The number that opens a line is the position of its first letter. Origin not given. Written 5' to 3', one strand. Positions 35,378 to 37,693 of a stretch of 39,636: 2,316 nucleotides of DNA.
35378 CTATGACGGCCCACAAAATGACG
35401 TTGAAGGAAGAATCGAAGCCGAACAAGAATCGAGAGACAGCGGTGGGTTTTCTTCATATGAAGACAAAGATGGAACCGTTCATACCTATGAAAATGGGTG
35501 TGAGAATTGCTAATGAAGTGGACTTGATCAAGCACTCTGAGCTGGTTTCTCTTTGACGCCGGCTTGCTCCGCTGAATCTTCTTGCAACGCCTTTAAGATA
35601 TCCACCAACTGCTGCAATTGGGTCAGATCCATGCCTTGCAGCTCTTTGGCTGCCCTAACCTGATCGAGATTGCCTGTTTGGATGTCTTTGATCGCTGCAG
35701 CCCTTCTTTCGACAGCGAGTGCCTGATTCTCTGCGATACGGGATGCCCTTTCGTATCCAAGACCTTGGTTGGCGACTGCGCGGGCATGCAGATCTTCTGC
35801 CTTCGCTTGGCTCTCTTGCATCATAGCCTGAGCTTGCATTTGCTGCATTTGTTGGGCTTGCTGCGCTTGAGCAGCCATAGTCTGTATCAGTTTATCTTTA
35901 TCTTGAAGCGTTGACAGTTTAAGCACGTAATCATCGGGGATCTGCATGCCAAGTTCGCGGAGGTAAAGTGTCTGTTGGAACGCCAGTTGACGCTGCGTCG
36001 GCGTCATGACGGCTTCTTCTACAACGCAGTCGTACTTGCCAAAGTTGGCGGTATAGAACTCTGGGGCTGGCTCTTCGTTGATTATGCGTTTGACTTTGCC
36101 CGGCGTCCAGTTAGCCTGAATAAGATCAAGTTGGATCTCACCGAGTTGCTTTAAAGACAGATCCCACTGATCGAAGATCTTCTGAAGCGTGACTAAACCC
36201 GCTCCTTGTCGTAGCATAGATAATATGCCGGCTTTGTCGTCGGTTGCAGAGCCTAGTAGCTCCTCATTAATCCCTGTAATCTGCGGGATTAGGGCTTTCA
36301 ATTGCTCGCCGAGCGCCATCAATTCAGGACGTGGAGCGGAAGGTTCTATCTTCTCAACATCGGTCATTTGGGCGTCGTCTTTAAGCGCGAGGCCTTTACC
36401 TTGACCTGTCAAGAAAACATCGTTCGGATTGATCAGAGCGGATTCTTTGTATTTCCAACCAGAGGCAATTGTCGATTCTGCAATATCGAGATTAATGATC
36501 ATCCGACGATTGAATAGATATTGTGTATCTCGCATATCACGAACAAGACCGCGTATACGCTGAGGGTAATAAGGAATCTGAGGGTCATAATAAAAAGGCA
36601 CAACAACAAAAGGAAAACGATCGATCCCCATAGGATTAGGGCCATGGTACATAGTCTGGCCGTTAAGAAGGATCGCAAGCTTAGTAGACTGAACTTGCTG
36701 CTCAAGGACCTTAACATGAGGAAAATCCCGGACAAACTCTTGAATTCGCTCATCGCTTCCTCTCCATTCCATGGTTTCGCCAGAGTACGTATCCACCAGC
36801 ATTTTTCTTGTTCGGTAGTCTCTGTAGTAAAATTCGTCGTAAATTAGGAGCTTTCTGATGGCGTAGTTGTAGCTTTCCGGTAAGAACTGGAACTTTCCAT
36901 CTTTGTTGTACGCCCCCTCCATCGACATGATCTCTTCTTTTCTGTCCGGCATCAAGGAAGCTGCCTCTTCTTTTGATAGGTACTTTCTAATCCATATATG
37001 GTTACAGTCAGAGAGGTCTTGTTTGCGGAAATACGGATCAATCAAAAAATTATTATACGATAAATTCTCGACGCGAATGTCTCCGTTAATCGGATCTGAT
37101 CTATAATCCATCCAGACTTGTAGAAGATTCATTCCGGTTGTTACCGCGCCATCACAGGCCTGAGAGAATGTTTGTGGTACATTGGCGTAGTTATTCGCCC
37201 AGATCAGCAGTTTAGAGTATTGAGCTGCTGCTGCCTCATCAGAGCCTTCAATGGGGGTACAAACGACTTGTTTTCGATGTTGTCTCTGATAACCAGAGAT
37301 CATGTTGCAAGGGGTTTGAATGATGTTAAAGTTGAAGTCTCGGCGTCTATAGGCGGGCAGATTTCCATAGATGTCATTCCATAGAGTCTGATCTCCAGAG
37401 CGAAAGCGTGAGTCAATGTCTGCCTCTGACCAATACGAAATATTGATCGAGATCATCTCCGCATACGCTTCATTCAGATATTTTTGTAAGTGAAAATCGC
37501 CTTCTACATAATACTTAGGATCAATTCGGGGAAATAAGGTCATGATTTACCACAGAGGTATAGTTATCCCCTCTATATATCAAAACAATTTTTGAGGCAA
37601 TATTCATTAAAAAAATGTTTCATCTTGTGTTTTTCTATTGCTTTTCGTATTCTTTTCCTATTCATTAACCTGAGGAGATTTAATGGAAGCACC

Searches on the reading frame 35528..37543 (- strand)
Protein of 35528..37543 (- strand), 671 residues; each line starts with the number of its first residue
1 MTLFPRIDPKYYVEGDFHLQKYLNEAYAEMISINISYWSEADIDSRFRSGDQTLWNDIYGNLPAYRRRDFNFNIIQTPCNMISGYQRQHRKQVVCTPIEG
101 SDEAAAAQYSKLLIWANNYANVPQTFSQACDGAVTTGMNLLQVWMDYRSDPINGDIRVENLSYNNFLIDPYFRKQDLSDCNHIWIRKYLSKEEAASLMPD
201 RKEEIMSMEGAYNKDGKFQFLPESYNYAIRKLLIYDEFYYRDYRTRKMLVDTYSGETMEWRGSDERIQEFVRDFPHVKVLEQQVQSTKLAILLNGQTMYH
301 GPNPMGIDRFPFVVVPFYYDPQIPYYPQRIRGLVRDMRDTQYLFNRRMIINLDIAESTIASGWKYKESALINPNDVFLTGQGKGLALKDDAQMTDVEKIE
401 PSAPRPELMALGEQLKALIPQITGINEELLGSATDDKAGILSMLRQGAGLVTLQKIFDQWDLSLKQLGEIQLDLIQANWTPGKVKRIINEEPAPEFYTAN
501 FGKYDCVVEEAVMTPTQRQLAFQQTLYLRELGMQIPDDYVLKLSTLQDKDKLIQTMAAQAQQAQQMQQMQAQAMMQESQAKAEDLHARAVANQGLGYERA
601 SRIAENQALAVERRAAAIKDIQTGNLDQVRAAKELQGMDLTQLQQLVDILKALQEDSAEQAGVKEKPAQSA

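Call 8: search_protein_families(library=phrogs, proteins=[window:35528-37543:-], max_evalue=0.01)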
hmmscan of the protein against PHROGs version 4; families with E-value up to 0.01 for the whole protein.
window:35528-37543:- (671 aa): 4 families
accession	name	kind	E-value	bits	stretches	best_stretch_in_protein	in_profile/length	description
phrog_156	-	head and packaging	3.8e-70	238.1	1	37-657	29-656/681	portal protein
phrog_18470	-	head and packaging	5.1e-05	23.5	1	118-201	120-201/232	portal protein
phrog_14911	-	unknown function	0.0019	18.2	1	54-356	39-342/404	-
phrog_25797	-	unknown function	0.0024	18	0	411-629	44-279/312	-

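Call 9: search_protein_families(library=pfam, proteins=[window:35528-37543:-], max_evalue=0.01)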
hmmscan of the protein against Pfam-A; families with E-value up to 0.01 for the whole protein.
window:35528-37543:- (671 aa): 1 family
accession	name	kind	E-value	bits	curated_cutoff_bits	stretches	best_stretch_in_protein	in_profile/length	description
PF16510.12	P22_portal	-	1.3e-70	239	26.1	1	38-587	15-589/594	Phage P22-like portal protein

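Call 10: search_dna_similar(query=window:35528-37543:-, collection=phages, mode=protein, max_rows=15)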
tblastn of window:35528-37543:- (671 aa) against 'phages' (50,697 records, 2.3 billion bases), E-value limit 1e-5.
Records with a match: 93; places in all: 93; records where one place covers at least 80% of the query: 0.
Best place of each record, by identity: <60% 93.
By first word of the organism name: Ralstonia 31; Bacteriophage 11; Pseudomonas 10; Burkholderia 10; Klebsiella 6; Erwinia 5; Microcystis 2; Caudoviricetes 2; Thalassomonas 2; Serratia 2; and 9 more.
By host as written in the record: - 7; Ralstonia pseudosolanacearum 6; Helicobacter heilmannii 6; Ralstonia solanacearum 5; Ralstonia pseudosolanacearum I-31 (MT043) 5; Pseudomonas aeruginosa 4; Burkholderia cenocepacia 4; Ralstonia pseudosolanacearum I-15 (MT014) 4; and 33 more.
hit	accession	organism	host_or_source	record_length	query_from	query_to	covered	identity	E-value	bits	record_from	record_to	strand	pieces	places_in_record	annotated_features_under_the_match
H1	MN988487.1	Rhizobium phage RHph_Y1_10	Rhizobium etli Y1_10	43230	19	547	79%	23.7%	1e-15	87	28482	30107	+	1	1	portal protein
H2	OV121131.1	Ralstonia phage UAM5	Plantain rhizosphere soil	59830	72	546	71%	26.2%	3e-25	118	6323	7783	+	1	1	Phage portal protein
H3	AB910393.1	Pseudomonas phage KPP25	Pseudomonas aeruginosa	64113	47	554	76%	23.3%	4e-21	105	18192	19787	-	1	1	structural protein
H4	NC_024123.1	Pseudomonas phage KPP25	Pseudomonas aeruginosa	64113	47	554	76%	23.3%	4e-21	105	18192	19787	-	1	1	portal protein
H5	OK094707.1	Pseudomonas phage YMC17/07/R4900a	Pseudomonas aeruginosa YMC17/07/R4900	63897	47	554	76%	23.3%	4e-21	105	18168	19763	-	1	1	hypothetical protein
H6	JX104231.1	Burkholderia phage BcepMigl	Burkholderia cenocepacia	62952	72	554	72%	24.3%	1e-22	110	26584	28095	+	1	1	portal protein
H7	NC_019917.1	Burkholderia phage BcepMigl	Burkholderia cenocepacia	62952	72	554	72%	24.3%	1e-22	110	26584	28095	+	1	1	portal protein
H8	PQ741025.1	Pseudomonas phage CRPAP1904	Pseudomonas aeruginosa CRPA190 ...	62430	47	554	76%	23.1%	9e-21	103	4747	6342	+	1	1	portal protein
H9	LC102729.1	Pseudomonas phage phiR18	-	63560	47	554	76%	23.1%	1e-20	103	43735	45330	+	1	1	hypothetical protein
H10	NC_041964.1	Pseudomonas phage phiR18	-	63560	47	554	76%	23.1%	1e-20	103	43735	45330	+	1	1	portal protein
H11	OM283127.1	Burkholderia phage JC1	Burkholderia cenocepacia Van1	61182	72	546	71%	24.0%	2e-24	115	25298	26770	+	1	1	portal protein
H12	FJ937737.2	Burkholderia phage BcepIL02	Burkholderia cenocepacia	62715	72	554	72%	23.6%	5e-21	104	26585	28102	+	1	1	phage portal protein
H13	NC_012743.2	Burkholderia phage BcepIL02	Burkholderia cenocepacia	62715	72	554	72%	23.6%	5e-21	104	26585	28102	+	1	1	portal protein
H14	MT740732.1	Ralstonia phage Darius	Ralstonia pseudosolanacearum I-15 ...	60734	72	536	69%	24.5%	4e-25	117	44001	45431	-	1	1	portal protein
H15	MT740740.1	Ralstonia phage Gervaise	Ralstonia pseudosolanacearum I-15 ...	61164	72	536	69%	24.5%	4e-25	117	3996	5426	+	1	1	portal protein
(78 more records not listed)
